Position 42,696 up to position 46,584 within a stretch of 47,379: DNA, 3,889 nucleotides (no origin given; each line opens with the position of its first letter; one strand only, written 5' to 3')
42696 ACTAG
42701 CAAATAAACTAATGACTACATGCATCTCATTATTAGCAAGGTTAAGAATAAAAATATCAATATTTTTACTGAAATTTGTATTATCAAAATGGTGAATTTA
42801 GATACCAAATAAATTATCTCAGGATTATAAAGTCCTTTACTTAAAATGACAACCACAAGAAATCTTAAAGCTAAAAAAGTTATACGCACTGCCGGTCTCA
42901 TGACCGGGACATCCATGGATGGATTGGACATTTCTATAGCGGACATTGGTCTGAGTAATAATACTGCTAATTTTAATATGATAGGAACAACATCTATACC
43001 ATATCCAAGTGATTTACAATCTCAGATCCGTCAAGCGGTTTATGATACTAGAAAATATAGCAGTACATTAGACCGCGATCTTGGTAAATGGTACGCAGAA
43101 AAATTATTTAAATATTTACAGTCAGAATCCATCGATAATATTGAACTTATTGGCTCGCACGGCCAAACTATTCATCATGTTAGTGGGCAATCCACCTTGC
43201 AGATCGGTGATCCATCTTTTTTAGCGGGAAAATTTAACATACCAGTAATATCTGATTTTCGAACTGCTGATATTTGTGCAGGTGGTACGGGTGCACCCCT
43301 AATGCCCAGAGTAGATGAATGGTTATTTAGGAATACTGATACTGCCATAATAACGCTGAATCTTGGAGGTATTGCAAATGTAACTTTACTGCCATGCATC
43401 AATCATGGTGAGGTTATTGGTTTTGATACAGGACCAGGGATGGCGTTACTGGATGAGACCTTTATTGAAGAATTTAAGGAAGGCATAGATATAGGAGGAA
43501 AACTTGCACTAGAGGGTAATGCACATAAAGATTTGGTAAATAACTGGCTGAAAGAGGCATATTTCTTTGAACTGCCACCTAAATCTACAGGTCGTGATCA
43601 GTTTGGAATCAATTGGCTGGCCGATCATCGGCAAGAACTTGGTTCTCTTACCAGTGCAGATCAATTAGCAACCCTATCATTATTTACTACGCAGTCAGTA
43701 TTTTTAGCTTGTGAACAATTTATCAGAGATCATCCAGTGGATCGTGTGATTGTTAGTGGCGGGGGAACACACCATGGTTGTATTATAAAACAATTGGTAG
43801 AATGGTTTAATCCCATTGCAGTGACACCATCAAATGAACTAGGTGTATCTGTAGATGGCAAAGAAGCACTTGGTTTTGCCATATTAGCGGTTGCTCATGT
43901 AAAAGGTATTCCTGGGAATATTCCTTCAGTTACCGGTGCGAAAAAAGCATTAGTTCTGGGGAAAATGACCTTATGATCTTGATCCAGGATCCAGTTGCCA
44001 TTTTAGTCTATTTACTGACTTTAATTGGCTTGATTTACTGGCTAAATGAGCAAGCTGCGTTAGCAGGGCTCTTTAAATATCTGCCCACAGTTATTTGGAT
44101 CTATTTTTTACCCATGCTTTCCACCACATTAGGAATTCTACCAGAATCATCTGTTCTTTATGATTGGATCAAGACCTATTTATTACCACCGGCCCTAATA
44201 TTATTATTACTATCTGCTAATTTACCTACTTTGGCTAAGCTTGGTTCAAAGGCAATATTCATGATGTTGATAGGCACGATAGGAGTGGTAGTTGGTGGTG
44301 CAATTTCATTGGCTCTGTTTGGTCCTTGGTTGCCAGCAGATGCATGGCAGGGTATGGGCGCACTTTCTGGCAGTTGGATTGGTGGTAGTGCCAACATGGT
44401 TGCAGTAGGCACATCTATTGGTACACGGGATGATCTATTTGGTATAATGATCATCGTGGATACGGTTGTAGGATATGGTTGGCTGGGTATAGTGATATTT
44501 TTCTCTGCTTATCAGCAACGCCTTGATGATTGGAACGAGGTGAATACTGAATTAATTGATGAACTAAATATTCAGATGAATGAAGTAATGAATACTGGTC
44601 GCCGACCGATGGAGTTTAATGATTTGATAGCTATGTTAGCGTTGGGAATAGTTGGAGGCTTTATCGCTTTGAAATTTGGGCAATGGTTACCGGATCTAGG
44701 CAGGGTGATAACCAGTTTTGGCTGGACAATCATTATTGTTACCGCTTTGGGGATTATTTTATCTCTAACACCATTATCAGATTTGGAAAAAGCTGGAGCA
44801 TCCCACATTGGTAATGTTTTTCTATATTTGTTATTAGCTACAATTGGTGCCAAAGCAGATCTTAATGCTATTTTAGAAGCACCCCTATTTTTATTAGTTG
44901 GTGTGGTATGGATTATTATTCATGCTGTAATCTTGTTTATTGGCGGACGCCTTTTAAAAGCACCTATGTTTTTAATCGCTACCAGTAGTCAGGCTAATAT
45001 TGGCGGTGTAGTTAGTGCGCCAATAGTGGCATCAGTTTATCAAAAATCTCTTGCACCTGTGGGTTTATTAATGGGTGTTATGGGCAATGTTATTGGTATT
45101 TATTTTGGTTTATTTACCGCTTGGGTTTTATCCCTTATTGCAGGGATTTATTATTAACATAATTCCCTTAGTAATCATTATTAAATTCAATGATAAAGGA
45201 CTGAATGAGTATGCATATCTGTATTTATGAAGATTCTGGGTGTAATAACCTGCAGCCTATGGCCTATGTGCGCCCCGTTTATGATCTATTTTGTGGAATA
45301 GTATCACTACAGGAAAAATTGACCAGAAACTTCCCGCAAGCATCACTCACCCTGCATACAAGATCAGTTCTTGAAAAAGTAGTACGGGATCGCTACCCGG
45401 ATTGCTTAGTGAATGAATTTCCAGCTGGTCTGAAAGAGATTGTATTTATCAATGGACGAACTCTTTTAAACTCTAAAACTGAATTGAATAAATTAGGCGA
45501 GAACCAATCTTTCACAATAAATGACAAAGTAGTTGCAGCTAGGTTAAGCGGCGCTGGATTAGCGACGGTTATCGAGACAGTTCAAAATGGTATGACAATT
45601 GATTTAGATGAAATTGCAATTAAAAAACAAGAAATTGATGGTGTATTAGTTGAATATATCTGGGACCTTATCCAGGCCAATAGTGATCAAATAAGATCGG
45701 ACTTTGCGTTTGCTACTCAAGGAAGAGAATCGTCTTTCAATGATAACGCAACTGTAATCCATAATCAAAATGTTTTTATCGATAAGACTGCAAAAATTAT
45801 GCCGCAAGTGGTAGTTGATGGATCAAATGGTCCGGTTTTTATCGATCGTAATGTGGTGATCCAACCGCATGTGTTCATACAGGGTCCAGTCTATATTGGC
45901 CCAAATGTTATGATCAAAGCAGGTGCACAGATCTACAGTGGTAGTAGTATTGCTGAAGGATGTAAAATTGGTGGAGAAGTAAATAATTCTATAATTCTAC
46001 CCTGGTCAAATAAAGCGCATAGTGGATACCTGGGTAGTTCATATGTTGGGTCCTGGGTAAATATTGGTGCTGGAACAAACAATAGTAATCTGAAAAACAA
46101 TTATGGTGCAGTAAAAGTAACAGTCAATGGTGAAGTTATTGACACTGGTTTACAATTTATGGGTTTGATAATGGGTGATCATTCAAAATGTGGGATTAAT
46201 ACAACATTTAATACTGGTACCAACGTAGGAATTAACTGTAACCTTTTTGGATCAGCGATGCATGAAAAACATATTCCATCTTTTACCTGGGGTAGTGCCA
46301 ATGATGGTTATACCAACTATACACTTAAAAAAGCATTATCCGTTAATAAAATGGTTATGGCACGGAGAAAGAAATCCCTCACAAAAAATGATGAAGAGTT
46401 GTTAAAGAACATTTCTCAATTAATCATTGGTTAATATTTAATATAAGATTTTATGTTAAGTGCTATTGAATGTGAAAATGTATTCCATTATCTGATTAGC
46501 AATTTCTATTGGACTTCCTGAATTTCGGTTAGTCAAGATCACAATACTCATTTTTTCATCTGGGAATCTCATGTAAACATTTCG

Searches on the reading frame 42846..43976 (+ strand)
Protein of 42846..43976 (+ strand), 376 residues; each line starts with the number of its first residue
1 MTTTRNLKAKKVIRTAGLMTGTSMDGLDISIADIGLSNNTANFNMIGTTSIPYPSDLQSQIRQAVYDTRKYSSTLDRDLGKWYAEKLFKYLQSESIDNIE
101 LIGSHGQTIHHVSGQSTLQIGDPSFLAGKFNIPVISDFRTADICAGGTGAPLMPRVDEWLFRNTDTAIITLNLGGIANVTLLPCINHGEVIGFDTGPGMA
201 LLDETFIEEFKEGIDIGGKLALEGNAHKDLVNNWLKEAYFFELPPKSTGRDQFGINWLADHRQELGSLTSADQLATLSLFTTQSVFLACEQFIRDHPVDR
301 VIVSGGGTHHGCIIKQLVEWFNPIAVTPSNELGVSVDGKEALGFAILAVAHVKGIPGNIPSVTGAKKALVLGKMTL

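Call 60: search_protein_families(library=pfam, proteins=[window:42846-43976:+], max_evalue=0.00001)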
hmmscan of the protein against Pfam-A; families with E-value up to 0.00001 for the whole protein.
window:42846-43976:+ (376 aa): 1 family
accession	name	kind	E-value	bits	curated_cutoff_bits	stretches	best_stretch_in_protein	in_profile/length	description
PF03702.20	AnmK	-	3.3e-90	303.2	24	1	16-374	4-364/367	Anhydro-N-acetylmuramic acid kinase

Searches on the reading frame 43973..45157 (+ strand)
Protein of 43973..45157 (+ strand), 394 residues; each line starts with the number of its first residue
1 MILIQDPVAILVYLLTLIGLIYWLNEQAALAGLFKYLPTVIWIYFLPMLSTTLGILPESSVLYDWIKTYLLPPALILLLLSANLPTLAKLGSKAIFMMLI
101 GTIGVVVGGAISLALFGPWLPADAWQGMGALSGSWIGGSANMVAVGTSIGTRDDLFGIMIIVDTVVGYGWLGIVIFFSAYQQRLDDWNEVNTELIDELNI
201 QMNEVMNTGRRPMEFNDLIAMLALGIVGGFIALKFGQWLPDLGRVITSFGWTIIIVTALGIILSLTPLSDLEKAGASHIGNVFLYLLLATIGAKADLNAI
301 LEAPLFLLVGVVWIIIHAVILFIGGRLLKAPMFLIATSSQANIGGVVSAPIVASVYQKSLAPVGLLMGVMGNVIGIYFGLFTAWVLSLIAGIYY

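Call 60: search_protein_families(library=pfam, proteins=[window:43973-45157:+], max_evalue=0.00001)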
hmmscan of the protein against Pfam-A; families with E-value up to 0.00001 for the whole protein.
window:43973-45157:+ (394 aa): 1 family
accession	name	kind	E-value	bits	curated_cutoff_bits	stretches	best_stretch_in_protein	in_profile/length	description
PF05684.17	DUF819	-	4.2e-86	289.8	27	1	14-387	3-377/379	Protein of unknown function (DUF819)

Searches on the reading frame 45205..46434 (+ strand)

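Call 60: search_protein_families(library=pfam, proteins=[window:45205-46434:+], max_evalue=0.00001)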
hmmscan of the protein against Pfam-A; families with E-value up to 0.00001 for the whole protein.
window:45205-46434:+ (409 aa): 3 families
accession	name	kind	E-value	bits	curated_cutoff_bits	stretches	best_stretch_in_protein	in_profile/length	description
PF13562.11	NTP_transf_4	-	8.3e-28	97.9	27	1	5-175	1-153/153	Sugar nucleotidyl transferase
PF00132.30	Hexapep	-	8.1e-11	41.6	27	2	211-243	2-34/36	Bacterial transferase hexapeptide (six repeats)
PF25084.1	LbH_EIF2B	-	5.3e-06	26.8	54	0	173-259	25-103/105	EIF2B subunit epsilon LbH domain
